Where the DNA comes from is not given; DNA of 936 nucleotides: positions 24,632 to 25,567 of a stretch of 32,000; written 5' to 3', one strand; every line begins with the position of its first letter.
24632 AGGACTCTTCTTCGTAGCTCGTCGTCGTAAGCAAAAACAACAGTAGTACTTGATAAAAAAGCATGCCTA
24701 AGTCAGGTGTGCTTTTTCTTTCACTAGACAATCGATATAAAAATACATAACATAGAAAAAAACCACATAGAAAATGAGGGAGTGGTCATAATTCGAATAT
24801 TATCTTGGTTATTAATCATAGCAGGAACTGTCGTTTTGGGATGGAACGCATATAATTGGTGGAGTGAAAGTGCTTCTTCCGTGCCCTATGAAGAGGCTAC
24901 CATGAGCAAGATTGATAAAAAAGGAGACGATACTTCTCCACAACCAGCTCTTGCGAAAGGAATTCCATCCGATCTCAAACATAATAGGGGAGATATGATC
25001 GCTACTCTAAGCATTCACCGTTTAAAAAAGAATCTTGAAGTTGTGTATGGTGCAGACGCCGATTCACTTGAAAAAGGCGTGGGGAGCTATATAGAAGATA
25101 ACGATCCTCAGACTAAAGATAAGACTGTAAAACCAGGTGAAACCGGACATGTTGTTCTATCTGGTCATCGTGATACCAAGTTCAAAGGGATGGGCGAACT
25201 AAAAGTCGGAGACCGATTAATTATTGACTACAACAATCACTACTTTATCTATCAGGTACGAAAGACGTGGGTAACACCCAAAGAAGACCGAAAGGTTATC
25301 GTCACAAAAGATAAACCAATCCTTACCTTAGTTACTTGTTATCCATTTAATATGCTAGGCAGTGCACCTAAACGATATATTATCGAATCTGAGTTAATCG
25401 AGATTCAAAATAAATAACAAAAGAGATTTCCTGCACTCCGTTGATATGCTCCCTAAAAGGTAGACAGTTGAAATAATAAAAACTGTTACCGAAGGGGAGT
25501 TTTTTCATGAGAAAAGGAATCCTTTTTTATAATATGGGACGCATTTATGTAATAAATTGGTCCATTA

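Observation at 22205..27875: Class-D-like sortase nested in an array of four paralogous LPKT(A/S)-anchored surface proteins of unrecognised family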

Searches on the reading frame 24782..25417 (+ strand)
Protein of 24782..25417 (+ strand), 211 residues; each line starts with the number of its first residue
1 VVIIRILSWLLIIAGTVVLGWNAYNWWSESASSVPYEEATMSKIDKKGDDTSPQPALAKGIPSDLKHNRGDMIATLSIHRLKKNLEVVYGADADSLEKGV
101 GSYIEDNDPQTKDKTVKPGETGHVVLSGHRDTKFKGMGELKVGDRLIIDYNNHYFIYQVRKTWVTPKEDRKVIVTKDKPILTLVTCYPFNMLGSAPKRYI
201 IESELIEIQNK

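Call 3: search_protein_families(library=pfam, proteins=[window:24782-25417:+], max_evalue=0.1)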
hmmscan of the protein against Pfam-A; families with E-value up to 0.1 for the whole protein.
window:24782-25417:+ (211 aa): 2 families
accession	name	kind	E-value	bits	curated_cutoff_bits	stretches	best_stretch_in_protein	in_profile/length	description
PF04203.18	Sortase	-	6.5e-23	81.3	26.6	1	76-205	1-124/125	Sortase domain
PF02933.23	CDC48_2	-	0.072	13.2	22.4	0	140-179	19-61/64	Cell division protein 48 (CDC48), domain 2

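Call 4: search_protein_families(library=ncbifam, proteins=[window:24782-25417:+], max_evalue=0.1)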
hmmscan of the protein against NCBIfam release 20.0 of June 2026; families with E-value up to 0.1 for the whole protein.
window:24782-25417:+ (211 aa): 7 families
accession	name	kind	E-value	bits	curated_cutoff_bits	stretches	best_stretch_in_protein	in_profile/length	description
NF058671.1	sortase_SrtD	exception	6e-58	195.6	140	1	8-204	2-186/187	class D sortase, LPxTATN-specific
NF033746.1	class_D_sortase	subfamily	1.7e-46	157.4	165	1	66-206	3-134/135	class D sortase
NF033747.1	class_E_sortase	subfamily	5.5e-25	88.5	160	1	5-210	2-210/211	class E sortase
TIGR01076.1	sortase_fam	subfamily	1.6e-20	73.3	39.35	1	75-207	2-129/136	sortase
TIGR03784.1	marine_sortase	equivalog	6.3e-20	71.5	158.25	1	73-202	51-173/174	class GN sortase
NF033745.1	class_C_sortase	subfamily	2.6e-17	63.3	160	1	61-202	82-217/220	class C sortase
NF033748.1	class_F_sortase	subfamily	1.8e-05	24.4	166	1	114-186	52-133/155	class F sortase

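Call 12: find_homologous_proteins(query=window:24782-25417:+)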
Query window:24782-25417:+ (211 aa): 661 proteins with E <= 0.001 among 780 candidates; the best 120 are listed.
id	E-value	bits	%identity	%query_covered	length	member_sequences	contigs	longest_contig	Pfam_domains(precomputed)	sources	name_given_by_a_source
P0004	3.2e-138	476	100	100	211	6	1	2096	PF04203.19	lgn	-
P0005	4.8e-93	329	89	81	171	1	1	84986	PF04203.19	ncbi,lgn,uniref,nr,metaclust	ncbi:sortase [Thermoactinomyces sp. DSM 45892]|uniref:sortase n=1 Tax=Thermoactinomyces sp. DSM 4589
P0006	4.8e-63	231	54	100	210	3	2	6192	PF04203.19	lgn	-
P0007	3.5e-62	228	52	100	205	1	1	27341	PF04203.19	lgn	-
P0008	2.9e-61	225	52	99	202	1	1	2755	PF04203.19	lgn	-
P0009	1.7e-55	206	50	98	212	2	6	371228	PF04203.19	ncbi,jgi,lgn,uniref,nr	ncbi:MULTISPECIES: class D sortase [unclassified Thermoactinomyces]|jgi:sortase A|uniref:class D sor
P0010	1.4e-54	203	47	99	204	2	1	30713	PF04203.19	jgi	jgi:sortase A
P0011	6.1e-53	198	52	95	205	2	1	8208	PF04203.19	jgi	jgi:sortase A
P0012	3.4e-50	189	44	99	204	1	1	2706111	PF04203.19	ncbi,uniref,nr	ncbi:class D sortase [Staphylospora marina]|uniref:class D sortase n=1 Tax=Staphylospora marina TaxI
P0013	5.0e-50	188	45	98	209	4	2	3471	PF04203.19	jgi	jgi:sortase A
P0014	7.8e-50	188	45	98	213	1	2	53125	PF04203.19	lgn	-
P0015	2.4e-49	186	45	98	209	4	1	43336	PF04203.19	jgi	jgi:sortase A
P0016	6.3e-49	185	48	99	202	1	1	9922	PF04203.19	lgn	-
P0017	1.5e-48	183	45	99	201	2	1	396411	PF04203.19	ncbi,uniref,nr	ncbi:class D sortase [Thermoflavimicrobium daqui]|uniref:Class D sortase n=1 Tax=Thermoflavimicrobiu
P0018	2.0e-48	183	45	99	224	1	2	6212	PF04203.19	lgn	-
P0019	5.6e-48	181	47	99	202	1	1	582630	PF04203.19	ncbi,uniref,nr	ncbi:class D sortase [Hazenella coriacea]|uniref:Sortase A n=1 Tax=Hazenella coriacea TaxID=1179467 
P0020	1.8e-47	180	43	98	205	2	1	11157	PF04203.19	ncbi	-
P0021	2.5e-47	179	45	99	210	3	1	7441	PF04203.19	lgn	-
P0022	1.0e-46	177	46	100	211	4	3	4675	PF04203.19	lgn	-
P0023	1.5e-46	177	44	98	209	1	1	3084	PF04203.19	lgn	-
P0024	1.7e-46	177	44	98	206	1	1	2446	PF04203.19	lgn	-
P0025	2.0e-46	176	48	97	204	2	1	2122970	PF04203.19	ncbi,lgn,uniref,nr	ncbi:class D sortase [Risungbinella massiliensis]|uniref:class D sortase n=1 Tax=Risungbinella massi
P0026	4.4e-46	175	46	99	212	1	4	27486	PF04203.19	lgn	-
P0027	4.8e-46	175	46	99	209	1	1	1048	PF04203.19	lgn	-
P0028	6.1e-46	175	47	90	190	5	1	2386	PF04203.19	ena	-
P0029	7.7e-46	175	46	98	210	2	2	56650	PF04203.19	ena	-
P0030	2.7e-45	173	44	99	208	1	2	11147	PF04203.19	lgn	-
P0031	4.0e-45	172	45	99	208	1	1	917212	PF04203.19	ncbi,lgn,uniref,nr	ncbi:sortase A [Seinonella peptonophila]|uniref:Sortase A n=1 Tax=Seinonella peptonophila TaxID=1122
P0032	4.3e-44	169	46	97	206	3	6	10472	PF04203.19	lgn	-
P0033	4.9e-44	169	43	100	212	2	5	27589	PF04203.19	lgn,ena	-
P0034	2.9e-41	160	35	97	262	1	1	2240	PF04203.19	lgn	-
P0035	4.5e-41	159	39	96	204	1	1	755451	PF04203.19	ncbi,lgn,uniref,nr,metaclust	ncbi:class D sortase [Sediminibacillus halophilus]|uniref:Sortase A n=1 Tax=Sediminibacillus halophi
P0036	7.6e-41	158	50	67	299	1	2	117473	PF04203.19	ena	-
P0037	7.6e-41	158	41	97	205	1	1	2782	PF04203.19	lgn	-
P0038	1.0e-39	155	44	82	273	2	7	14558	PF04203.19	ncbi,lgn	-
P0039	1.4e-39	154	44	82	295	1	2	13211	PF04203.19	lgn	-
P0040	4.8e-39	152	51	77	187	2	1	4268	PF04203.19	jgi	jgi:sortase A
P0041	2.1e-38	150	43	85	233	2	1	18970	PF04203.19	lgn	-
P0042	3.4e-38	150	49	68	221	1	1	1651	PF04203.19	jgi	jgi:sortase A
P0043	7.1e-38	148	46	75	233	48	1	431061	PF04203.19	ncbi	-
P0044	1.9e-37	147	39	98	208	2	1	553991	PF04203.19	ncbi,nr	ncbi:class D sortase [Sediminibacillus albus]|nr:class D sortase [Sediminibacillus albus]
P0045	2.3e-37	147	48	74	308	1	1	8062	PF04203.19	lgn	-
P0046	6.4e-37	145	36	97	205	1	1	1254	PF04203.19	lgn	-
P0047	8.0e-37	145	39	92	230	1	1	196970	PF04203.19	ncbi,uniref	ncbi:class D sortase [Alteribacillus sp. HJP-4]|uniref:class D sortase n=1 Tax=Alteribacillus sp. HJ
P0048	4.1e-36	143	35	100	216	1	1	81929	PF04203.19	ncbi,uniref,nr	ncbi:class D sortase [Bacillus sp. EB600]|uniref:class D sortase n=1 Tax=Bacillus sp. EB600 TaxID=28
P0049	4.9e-35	139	41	97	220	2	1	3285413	PF04203.19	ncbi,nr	nr:class D sortase [Virgibacillus siamensis]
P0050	4.1e-34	136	39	96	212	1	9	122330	PF04203.19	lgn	-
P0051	4.8e-34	136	40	96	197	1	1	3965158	PF04203.19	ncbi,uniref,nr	ncbi:class D sortase [Radiobacillus kanasensis]|uniref:class D sortase n=1 Tax=Radiobacillus kanasen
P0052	3.4e-33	133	34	96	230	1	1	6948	PF04203.19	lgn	-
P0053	1.3e-32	131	37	98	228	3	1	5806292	PF04203.19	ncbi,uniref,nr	ncbi:class D sortase [Neobacillus mesonae]|uniref:class D sortase n=1 Tax=Neobacillus mesonae TaxID=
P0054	1.3e-32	131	47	68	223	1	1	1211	PF04203.19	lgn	-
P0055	1.9e-32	131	35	95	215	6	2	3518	PF04203.19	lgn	-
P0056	2.6e-32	130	35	97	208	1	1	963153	PF04203.19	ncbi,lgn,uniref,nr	ncbi:class D sortase [Thalassobacillus pellis]|uniref:class D sortase n=1 Tax=Thalassobacillus pelli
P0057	3.7e-32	130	34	96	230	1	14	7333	PF04203.19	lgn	-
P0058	5.6e-32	129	36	98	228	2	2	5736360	PF04203.19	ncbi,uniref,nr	ncbi:class D sortase [Neobacillus mesonae]|uniref:class D sortase n=1 Tax=Neobacillus mesonae TaxID=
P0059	8.5e-32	129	48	70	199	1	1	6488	PF04203.19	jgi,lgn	jgi:sortase A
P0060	8.7e-32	129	36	95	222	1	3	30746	PF04203.19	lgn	-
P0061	1.0e-31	128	40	94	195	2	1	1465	PF04203.19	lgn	-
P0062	1.1e-31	128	50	65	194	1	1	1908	PF04203.19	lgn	-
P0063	1.3e-31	128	37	99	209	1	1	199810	PF04203.19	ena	-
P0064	1.7e-31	128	37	95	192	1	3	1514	PF04203.19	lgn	-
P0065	1.9e-31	127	37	96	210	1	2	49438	PF04203.19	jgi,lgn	-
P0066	1.9e-31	127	51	65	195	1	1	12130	PF04203.19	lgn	-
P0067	2.4e-31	127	37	95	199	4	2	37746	PF04203.19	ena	-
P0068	2.5e-31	127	43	79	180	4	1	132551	PF04203.19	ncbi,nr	ncbi:class D sortase [Shimazuella sp. AN120528]|nr:class D sortase [Shimazuella soli]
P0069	3.0e-31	127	50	65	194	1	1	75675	PF04203.19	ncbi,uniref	ncbi:class D sortase [Cytobacillus sp. Hz8]|uniref:class D sortase n=1 Tax=Cytobacillus sp. Hz8 TaxI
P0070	4.3e-31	126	37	97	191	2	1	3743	PF04203.19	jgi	jgi:sortase A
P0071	6.1e-31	126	39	95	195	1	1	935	PF04203.19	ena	-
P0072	7.6e-31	126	38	94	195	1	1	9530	PF04203.19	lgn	-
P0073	9.6e-31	125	38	94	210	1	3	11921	PF04203.19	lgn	-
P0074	1.0e-30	125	35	98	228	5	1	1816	PF04203.19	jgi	jgi:sortase A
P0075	1.5e-30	125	37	95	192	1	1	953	PF04203.19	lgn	-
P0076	2.2e-30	124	37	94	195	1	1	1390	PF04203.19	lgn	-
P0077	2.3e-30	124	45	74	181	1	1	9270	PF04203.19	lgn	-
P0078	2.5e-30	124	44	67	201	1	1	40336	PF04203.19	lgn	-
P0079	2.7e-30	124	39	95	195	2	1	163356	PF04203.19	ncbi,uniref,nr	ncbi:class D sortase [Shimazuella alba]|uniref:Class D sortase n=1 Tax=Shimazuella alba TaxID=269096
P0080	2.8e-30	124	37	94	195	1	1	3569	PF04203.19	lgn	-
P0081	2.9e-30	124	35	96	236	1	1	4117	PF04203.19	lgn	-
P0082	3.4e-30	123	46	68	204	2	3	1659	PF04203.19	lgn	-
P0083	4.6e-30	123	43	79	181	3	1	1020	PF04203.19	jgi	jgi:sortase A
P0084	5.3e-30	123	38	94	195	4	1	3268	PF04203.19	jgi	jgi:sortase A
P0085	5.3e-30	123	40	97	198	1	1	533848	PF04203.19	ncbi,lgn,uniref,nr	ncbi:class D sortase [Oceanobacillus sp. Castelsardo]|uniref:class D sortase n=1 Tax=Oceanobacillus 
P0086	5.4e-30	123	37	97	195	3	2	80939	PF04203.19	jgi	jgi:sortase A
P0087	9.2e-30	122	35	98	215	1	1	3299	PF04203.19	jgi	-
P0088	1.2e-29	122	38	94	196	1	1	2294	PF04203.19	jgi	-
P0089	1.3e-29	121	38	93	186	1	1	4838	PF04203.19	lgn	-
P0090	1.9e-29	121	45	73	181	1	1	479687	PF04203.19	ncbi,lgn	-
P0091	2.3e-29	121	39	74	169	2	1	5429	PF04203.19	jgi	jgi:sortase A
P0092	2.4e-29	121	38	96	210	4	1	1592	PF04203.19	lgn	-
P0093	2.8e-29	120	40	70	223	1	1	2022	PF04203.19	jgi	jgi:sortase A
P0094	3.0e-29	120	49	65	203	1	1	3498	PF04203.19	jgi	jgi:sortase A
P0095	3.8e-29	120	40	94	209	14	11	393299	PF04203.19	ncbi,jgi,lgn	-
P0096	4.3e-29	120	37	91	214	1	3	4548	PF04203.19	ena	-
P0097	4.8e-29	120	39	94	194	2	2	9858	PF04203.19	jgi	jgi:sortase A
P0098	9.3e-29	119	35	98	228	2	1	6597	PF04203.19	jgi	jgi:sortase A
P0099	1.3e-28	118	38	94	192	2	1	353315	PF04203.19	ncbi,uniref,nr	ncbi:class D sortase [Peribacillus glennii]|uniref:Class D sortase n=1 Tax=Peribacillus glennii TaxI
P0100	1.5e-28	118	49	65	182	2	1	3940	PF04203.19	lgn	-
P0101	2.0e-28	118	38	94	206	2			PF04203.19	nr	nr:class D sortase [Bacillus sp. V5-8f]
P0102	2.0e-28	118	37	98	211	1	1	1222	PF04203.19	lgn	-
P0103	2.1e-28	118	36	96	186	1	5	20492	PF04203.19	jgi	jgi:sortase A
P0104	2.5e-28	117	48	65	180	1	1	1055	PF04203.19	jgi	-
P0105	2.6e-28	117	39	87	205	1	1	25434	PF04203.19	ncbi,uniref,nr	ncbi:class D sortase [Neobacillus dielmonensis]|uniref:class D sortase n=1 Tax=Neobacillus dielmonen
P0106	3.0e-28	117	39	98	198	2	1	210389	PF04203.19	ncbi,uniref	ncbi:class D sortase [Mesobacillus thioparans]|uniref:class D sortase n=1 Tax=Mesobacillus thioparan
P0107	3.2e-28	117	44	70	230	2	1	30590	PF04203.19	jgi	jgi:sortase A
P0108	4.1e-28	117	38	95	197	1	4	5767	PF04203.19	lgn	-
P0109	5.2e-28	116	49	63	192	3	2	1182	PF04203.19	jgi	-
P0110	5.3e-28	116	42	78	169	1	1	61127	PF04203.19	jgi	jgi:sortase A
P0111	5.4e-28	116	41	73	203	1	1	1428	PF04203.19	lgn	-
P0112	7.5e-28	116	36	95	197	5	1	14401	PF04203.19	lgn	-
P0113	7.6e-28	116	38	94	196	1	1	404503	PF04203.19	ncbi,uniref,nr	ncbi:class D sortase [Oceanobacillus salinisoli]|uniref:class D sortase n=1 Tax=Oceanobacillus salin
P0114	7.9e-28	116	44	67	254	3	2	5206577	PF04203.19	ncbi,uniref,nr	ncbi:class D sortase [Paenibacillus abyssi]|uniref:Class D sortase n=1 Tax=Paenibacillus abyssi TaxI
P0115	8.4e-28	116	45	67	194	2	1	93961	PF04203.19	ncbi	-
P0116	8.6e-28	116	36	99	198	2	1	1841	PF04203.19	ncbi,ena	-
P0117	8.8e-28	116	42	78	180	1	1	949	PF04203.19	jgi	jgi:sortase A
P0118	8.9e-28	115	38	91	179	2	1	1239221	PF04203.19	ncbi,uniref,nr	ncbi:class D sortase [Risungbinella massiliensis]|uniref:class D sortase n=1 Tax=Risungbinella massi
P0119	1.0e-27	115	39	96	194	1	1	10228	PF04203.19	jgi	jgi:sortase A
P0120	1.1e-27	115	35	95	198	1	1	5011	PF04203.19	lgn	-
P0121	1.1e-27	115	38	99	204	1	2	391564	PF04203.19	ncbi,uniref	ncbi:class D sortase [Ornithinibacillus salinisoli]|uniref:Class D sortase n=1 Tax=Ornithinibacillus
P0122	1.2e-27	115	37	98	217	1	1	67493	PF04203.19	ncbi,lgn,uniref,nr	ncbi:class D sortase [Bacillus sp. V59.32b]|uniref:class D sortase n=1 Tax=Bacillus sp. V59.32b TaxI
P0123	1.2e-27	115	38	76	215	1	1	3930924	PF04203.19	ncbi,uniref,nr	ncbi:class D sortase [Bacillus sp. NEB1478]|uniref:class D sortase n=1 Tax=Bacillus sp. NEB1478 TaxI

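Call 23: search_solved_structures(query=window:24782-25417:+, max_evalue=0.001, show_alignments=2)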
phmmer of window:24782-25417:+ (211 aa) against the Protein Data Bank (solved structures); distinct sequences matched with E-value up to 0.001: 27.
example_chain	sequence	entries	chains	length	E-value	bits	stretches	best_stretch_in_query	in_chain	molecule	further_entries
2ln7_A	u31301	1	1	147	6.4e-40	140.4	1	62-206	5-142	LPXTG-site transpeptidase family protein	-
8t28_A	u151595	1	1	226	2e-10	44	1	64-190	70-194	Class C sortase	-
4d70_A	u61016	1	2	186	4.2e-09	39.7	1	68-206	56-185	SORTASE FAMILY PROTEIN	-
6ixz_A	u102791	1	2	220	7.3e-09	38.9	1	59-191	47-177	Sortase family protein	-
7d6p_A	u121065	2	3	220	7.3e-09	38.9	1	59-191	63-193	Sortase family protein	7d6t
9m4u_B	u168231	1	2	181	1.9e-07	34.3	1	74-208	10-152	Peptidase C60, sortase A and B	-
9iok_A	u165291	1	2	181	2e-07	34.2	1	75-208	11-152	Peptidase C60, sortase A and B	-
4d7w_A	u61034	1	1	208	3.6e-07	33.4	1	77-191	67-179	SORTASE FAMILY PROTEIN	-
8gr6_A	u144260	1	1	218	6.5e-07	32.5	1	72-191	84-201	Sortase-like protein, putative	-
9m5i_B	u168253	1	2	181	6.9e-07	32.4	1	74-208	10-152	Peptidase C60, sortase A and B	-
9iv0_A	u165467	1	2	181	7.4e-07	32.3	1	75-208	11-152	Peptidase C60, sortase A and B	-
24rr_A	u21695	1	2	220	1.7e-06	31.2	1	64-191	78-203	Ebp pilus assembly class C sortase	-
7cg9_A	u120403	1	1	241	2.3e-06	30.7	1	119-190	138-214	Class C sortase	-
9m6n_B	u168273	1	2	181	2.6e-06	30.6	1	74-174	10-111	Peptidase C60, sortase A and B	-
9j0t_A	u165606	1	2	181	2.8e-06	30.5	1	75-174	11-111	Peptidase C60, sortase A and B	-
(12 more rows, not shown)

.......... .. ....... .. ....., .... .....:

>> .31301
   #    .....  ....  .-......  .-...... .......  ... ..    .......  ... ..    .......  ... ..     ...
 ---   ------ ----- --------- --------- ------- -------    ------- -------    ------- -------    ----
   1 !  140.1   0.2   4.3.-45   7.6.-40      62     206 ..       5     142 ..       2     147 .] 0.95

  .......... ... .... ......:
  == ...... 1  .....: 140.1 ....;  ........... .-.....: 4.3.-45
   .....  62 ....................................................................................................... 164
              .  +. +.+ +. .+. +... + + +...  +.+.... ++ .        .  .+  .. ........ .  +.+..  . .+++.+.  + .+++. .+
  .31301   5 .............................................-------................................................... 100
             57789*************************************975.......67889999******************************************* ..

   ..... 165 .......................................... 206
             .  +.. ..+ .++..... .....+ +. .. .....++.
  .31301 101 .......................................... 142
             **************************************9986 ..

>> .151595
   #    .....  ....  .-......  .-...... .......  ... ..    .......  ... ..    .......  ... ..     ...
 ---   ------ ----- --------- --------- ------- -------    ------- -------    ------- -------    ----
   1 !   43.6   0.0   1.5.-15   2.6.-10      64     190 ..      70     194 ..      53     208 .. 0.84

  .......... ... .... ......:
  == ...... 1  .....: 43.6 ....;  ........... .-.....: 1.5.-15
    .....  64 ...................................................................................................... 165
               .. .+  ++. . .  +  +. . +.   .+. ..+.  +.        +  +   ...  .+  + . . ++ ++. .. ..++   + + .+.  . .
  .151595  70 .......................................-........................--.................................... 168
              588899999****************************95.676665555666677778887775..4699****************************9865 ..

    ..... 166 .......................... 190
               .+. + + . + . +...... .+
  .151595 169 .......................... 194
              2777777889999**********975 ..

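Call 30: find_encoding_contigs(protein=P0009, flank=7000, max_places=1)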
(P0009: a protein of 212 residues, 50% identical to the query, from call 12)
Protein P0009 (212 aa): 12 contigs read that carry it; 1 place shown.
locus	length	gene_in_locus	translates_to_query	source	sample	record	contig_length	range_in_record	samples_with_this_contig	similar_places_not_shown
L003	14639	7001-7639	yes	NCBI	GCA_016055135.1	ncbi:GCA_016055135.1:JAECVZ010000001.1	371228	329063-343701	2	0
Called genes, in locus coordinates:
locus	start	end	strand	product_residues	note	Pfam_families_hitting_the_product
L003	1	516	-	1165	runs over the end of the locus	PF00873:ACR_tran, PF03176:MMPL, PF02355:SecD_SecF_C (weak)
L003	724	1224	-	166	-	PF25084:LbH_EIF2B (weak), PF00132:Hexapep, PF14602:Hexapep_2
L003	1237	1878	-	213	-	PF00702:Hydrolase, PF12710:HAD, PF13419:HAD_2, PF13242:Hydrolase_like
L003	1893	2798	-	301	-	PF01790:LGT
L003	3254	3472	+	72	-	-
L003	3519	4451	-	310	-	PF02603:Hpr_kinase_N, PF07475:Hpr_kinase_C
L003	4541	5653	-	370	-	PF02463:SMC_N (weak), PF03215:Rad17 (faint), PF00005:ABC_tran, PF13304:AAA_21 (faint), PF17912:OB_MalK, PF08402:TOBE_2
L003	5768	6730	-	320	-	PF13556:HTH_30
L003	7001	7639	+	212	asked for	PF04203:Sortase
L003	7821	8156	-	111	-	PF04020:Phage_holin_4_2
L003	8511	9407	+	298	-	PF03446:NAD_binding_2, PF03807:F420_oxidored (weak), PF00393:6PGD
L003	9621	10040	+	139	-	PF02082:Rrf2, PF03444:WHD_HrcA (weak)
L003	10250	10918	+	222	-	PF14512:TM1586_NiRdase (faint), PF00881:Nitroreductase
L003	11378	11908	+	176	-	PF00578:AhpC-TSA, PF08534:Redoxin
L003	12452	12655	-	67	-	PF00269:SASP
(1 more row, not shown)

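Call 31: find_encoding_contigs(protein=P0012, flank=7000, max_places=1)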
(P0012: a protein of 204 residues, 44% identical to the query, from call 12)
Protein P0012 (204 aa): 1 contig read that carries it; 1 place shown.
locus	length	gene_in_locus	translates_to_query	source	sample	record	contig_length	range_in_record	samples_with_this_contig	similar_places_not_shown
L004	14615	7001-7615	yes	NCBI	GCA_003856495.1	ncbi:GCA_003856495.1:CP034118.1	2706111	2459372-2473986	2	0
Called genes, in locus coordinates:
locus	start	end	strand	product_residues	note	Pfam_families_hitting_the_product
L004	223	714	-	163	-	PF25084:LbH_EIF2B (weak), PF00132:Hexapep, PF14602:Hexapep_2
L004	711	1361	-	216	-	PF00702:Hydrolase, PF12710:HAD, PF13419:HAD_2, PF13242:Hydrolase_like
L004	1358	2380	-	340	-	PF01790:LGT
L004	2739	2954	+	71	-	-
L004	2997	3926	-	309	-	PF02603:Hpr_kinase_N, PF07085:DRTGG (faint), PF07475:Hpr_kinase_C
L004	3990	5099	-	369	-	PF02463:SMC_N (weak), PF03215:Rad17 (weak), PF00005:ABC_tran, PF13304:AAA_21 (faint), PF17912:OB_MalK, PF08402:TOBE_2 (weak)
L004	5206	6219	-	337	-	PF13556:HTH_30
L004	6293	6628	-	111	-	PF04020:Phage_holin_4_2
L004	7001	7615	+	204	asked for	PF04203:Sortase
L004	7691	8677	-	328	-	PF00005:ABC_tran, PF13304:AAA_21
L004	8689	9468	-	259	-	PF06182:ABC2_membrane_6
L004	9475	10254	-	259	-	PF06182:ABC2_membrane_6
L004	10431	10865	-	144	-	-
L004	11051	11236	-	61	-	PF00269:SASP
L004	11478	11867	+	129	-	PF01042:Ribonuc_L-PSP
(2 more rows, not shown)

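Call 32: find_encoding_contigs(protein=P0019, flank=7000, max_places=1)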
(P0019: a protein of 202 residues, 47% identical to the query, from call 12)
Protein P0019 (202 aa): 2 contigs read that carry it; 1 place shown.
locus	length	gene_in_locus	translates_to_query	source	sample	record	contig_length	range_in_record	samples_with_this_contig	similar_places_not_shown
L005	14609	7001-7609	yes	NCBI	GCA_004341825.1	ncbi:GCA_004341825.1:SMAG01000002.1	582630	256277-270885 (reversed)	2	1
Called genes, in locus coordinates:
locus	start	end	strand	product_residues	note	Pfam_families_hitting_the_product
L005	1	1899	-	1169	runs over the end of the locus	PF00873:ACR_tran, PF03176:MMPL, PF02355:SecD_SecF_C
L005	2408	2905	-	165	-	PF25084:LbH_EIF2B (weak), PF00132:Hexapep, PF14602:Hexapep_2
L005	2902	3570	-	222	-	PF00702:Hydrolase, PF12710:HAD, PF13344:Hydrolase_6 (faint), PF13419:HAD_2, PF13242:Hydrolase_like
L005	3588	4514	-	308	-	PF01790:LGT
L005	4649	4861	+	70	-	-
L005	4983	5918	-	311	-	PF02603:Hpr_kinase_N, PF27840:ScmC (weak), PF07475:Hpr_kinase_C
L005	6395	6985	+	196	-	-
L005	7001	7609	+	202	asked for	PF04203:Sortase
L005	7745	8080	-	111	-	PF04020:Phage_holin_4_2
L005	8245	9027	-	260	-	PF09323:DUF1980, PF21537:DUF1980_C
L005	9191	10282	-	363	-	PF03773:ArsP_1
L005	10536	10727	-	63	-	PF00269:SASP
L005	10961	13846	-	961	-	PF00005:ABC_tran (faint), PF02463:SMC_N (faint), PF03193:RsgA_GTPase (faint), PF13191:AAA_16 (faint), PF13304:AAA_21 (faint), PF13401:AAA_22 (faint), PF17760:UvrA_inter, PF17755:UvrA_DNA-bind, +4 more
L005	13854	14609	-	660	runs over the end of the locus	PF00270:DEAD (faint), PF04851:ResIII, PF17757:UvrB_inter, PF27431:UvrB_3rd, PF00271:Helicase_C, PF12344:UvrB, PF02151:UVR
